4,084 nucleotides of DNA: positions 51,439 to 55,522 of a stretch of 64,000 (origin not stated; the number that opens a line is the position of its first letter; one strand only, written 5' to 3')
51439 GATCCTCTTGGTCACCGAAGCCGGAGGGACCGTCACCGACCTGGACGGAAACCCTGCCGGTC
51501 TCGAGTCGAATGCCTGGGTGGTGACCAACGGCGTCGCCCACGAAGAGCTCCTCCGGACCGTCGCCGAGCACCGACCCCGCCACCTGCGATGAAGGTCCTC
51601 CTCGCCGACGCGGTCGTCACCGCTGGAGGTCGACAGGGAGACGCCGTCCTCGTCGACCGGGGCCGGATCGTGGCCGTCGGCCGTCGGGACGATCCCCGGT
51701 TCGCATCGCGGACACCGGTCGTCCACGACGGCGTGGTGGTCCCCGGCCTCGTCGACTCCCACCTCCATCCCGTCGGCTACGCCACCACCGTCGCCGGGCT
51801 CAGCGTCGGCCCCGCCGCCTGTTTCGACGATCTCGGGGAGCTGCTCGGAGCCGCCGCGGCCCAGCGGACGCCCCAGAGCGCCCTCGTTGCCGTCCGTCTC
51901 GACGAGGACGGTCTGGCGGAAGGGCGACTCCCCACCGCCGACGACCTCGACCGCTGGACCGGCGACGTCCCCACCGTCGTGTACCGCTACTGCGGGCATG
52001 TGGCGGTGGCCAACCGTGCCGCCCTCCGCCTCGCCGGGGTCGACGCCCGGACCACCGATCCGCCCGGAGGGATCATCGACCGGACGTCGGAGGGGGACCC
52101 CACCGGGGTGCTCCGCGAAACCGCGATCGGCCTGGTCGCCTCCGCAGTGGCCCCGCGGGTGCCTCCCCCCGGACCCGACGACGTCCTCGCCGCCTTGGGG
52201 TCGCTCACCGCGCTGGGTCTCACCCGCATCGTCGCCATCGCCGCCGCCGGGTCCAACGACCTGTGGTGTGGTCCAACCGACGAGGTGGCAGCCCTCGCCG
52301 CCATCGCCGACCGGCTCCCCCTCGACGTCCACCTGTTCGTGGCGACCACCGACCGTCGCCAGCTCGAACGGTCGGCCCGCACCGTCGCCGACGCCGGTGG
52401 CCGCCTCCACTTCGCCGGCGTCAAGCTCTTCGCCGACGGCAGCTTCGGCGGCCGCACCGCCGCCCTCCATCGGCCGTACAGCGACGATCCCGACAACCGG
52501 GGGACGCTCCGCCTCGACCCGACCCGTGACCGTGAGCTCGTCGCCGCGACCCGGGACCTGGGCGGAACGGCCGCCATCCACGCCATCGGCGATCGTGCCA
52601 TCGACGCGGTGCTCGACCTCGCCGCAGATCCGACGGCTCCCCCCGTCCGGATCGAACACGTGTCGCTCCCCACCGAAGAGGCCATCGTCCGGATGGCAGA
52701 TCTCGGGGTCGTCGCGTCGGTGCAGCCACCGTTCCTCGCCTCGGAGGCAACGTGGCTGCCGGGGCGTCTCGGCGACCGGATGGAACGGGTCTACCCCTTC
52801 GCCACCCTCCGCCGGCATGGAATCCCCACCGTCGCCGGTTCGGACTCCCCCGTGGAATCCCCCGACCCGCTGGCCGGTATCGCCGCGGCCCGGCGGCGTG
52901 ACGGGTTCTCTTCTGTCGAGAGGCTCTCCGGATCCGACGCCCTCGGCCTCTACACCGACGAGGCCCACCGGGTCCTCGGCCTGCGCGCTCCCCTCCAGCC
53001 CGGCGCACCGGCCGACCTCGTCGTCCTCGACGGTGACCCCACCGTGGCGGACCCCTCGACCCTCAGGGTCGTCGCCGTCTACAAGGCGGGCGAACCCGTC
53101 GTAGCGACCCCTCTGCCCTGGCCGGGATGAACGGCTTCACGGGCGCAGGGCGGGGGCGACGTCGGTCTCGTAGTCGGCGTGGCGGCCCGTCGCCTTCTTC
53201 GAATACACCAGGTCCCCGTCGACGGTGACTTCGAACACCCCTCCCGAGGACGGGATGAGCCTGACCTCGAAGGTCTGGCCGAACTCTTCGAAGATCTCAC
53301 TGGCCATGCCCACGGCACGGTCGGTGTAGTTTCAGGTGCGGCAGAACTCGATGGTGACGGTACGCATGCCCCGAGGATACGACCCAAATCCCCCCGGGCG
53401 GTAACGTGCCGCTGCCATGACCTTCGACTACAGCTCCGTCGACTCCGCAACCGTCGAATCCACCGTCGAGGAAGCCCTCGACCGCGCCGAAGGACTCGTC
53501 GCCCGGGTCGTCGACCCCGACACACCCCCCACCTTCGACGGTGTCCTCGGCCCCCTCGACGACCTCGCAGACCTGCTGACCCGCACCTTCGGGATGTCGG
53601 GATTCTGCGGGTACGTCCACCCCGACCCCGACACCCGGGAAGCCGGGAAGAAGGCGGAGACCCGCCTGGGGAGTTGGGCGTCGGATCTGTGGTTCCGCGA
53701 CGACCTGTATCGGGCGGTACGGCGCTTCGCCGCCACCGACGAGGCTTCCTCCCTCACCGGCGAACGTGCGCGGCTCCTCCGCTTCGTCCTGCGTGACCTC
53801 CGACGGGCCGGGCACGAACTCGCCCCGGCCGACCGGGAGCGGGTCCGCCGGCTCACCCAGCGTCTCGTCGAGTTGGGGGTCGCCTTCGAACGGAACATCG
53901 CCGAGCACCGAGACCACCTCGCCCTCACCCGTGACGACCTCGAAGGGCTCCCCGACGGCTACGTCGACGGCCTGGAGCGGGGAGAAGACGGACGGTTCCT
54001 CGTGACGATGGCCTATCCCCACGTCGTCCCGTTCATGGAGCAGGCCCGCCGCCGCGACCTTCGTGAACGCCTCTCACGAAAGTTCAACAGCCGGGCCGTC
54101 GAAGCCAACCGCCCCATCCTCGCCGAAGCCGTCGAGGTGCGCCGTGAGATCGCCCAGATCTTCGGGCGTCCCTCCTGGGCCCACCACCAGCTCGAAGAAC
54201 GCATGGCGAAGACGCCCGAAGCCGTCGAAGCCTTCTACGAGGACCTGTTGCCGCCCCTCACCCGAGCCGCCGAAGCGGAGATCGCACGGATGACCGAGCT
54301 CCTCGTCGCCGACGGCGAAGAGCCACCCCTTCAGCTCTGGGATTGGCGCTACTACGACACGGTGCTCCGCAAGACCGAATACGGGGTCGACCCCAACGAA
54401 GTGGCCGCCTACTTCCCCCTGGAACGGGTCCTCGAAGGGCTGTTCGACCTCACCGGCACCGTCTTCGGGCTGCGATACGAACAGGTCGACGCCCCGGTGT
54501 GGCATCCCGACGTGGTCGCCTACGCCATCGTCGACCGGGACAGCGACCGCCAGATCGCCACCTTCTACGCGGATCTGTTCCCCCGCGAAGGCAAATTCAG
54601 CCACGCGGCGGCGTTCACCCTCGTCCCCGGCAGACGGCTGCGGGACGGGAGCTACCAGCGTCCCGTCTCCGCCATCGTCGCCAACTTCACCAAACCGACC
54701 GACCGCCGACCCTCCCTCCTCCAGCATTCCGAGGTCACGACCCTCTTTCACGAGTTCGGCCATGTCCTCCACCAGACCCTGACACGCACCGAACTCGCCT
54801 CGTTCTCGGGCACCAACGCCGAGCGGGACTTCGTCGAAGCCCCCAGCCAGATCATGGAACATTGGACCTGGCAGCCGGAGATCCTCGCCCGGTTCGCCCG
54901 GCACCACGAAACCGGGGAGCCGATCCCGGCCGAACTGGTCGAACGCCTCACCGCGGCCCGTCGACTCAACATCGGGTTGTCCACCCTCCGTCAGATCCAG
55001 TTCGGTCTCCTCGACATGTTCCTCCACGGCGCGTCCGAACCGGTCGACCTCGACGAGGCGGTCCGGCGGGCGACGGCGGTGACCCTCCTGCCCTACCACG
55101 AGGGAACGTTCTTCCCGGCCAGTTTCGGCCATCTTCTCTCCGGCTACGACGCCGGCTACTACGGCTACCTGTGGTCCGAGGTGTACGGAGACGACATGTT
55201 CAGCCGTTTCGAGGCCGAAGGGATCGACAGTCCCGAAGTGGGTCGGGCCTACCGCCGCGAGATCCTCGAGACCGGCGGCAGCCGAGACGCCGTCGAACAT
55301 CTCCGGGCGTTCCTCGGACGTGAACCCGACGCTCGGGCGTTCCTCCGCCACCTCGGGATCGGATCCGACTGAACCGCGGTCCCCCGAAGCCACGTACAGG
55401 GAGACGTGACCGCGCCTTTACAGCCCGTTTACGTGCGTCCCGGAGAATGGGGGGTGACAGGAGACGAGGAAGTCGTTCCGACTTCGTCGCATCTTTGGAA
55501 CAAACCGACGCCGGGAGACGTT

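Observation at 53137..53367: Unannotated SelW-like selenoprotein gene with in-frame UGA (CxxU)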

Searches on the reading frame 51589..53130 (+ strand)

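Call 53: search_protein_families(library=pfam, proteins=[window:51589-53130:+], max_evalue=0.01)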
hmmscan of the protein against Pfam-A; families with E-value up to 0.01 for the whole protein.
window:51589-53130:+ (513 aa): 3 families
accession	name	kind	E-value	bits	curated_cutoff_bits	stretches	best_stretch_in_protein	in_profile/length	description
PF07969.17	Amidohydro_3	-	1e-68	233.4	29.7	1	47-505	7-472/472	Amidohydrolase family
PF01979.26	Amidohydro_1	-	0.0021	17.8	25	0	445-501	280-342/345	Amidohydrolase family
PF22039.1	HUTI_composite_bact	-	0.0044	17.1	25.5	1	19-35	2-18/26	Imidazolonepropionase-like composite domain, bacteria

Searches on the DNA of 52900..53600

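Call 34: search_rna_families(source=window, start=52900, end=53600, threshold=evalue, max_evalue=10)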
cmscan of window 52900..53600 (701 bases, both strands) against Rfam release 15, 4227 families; matches with E-value up to 10: 0.
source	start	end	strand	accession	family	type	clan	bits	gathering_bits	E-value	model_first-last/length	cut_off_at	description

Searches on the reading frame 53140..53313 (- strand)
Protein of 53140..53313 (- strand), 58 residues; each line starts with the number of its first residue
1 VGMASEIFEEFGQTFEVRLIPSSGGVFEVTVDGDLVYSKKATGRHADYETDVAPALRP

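Call 4: search_protein_families(library=pfam, proteins=[window:53140-53313:-], max_evalue=1)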
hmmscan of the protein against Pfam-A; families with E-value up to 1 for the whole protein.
seq(58 aa): 1 family
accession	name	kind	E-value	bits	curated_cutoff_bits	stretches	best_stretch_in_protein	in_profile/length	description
PF10262.15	Rdx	-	6.5e-12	45.9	22.6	1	3-48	19-65/74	Rdx family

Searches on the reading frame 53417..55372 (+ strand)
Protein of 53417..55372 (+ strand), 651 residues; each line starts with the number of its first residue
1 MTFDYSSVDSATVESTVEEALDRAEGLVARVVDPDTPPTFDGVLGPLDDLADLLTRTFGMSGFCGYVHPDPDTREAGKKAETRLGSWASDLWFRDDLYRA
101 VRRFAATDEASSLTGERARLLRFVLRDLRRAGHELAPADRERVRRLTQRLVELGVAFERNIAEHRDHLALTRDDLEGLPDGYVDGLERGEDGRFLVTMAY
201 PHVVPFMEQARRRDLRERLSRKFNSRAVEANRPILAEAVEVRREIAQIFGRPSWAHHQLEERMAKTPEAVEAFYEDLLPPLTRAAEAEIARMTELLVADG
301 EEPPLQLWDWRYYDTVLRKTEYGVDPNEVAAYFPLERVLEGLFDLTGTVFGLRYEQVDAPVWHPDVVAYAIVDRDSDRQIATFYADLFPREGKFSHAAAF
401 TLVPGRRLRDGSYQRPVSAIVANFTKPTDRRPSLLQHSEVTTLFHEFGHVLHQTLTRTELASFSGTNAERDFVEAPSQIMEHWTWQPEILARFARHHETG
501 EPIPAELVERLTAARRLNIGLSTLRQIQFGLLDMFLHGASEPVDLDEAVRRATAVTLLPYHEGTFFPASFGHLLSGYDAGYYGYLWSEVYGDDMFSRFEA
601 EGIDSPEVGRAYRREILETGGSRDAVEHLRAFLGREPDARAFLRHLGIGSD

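Call 53: search_protein_families(library=pfam, proteins=[window:53417-55372:+], max_evalue=0.01)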
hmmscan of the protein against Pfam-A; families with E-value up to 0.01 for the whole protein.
window:53417-55372:+ (651 aa): 2 families
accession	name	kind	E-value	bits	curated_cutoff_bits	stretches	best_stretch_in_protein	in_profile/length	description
PF01432.26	Peptidase_M3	-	9.3e-132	441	27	1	206-647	1-456/457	Peptidase family M3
PF19310.4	TOP_N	-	0.00016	21.9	27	1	36-135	19-118/123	Neurolysin/Thimet oligopeptidase, N-terminal domain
